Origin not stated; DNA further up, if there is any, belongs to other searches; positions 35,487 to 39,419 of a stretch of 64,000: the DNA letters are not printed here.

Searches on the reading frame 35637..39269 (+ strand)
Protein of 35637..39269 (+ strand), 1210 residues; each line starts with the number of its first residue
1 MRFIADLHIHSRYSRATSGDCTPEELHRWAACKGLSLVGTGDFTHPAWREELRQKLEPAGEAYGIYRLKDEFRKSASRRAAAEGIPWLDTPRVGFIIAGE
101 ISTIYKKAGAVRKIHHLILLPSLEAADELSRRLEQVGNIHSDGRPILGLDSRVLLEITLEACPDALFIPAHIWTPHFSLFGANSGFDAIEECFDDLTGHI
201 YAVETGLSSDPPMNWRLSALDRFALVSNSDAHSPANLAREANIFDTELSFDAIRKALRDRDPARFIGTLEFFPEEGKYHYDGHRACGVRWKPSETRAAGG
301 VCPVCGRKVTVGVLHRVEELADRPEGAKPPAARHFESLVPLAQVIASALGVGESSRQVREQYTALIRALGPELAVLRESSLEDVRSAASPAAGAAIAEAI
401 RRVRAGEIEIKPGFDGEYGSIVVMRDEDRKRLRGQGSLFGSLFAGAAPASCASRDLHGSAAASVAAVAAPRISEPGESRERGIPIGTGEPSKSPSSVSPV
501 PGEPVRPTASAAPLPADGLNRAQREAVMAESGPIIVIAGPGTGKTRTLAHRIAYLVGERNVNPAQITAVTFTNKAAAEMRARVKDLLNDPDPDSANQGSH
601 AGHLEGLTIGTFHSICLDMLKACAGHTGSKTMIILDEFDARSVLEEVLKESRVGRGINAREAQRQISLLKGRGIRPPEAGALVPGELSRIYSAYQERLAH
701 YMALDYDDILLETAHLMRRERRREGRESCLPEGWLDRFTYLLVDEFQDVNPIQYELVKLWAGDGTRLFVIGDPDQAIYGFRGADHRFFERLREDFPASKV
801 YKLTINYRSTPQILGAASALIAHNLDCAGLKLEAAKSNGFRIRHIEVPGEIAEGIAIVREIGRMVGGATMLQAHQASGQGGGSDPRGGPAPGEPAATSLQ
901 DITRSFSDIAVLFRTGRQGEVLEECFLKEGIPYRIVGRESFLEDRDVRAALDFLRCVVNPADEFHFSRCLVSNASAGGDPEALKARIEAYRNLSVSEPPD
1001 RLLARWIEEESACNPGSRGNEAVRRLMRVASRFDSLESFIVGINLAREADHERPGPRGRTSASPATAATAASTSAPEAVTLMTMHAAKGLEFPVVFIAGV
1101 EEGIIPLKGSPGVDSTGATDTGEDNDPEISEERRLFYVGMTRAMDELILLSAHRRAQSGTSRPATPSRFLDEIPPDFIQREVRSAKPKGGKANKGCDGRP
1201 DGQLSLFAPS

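Call 11: search_protein_families(library=pfam, proteins=[window:35637-39269:+])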
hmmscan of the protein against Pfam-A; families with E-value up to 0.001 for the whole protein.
window:35637-39269:+ (1210 aa): 7 families
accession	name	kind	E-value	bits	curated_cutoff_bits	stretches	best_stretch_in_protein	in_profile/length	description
PF00580.27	UvrD-helicase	-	6.4e-71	239.6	23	1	519-796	1-271/271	UvrD/REP helicase N-terminal domain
PF13361.12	UvrD_C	-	5.5e-41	141.6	25.6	3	1074-1150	283-346/350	UvrD-like helicase C-terminal domain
PF13245.12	AAA_19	-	7.2e-25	88.2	25.1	1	523-781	1-134/134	AAA domain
PF13538.12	UvrD_C_2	-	4.3e-09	36.5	27.4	0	1079-1100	2-23/52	UvrD-like helicase C-terminal domain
PF13604.12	AAA_30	-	1.4e-05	25.4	27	0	519-588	2-64/191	AAA domain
PF13401.12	AAA_22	-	2.9e-05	24.8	27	0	531-652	5-105/130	AAA domain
PF13086.12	AAA_11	-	0.00056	20.2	27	1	519-585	2-74/257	AAA domain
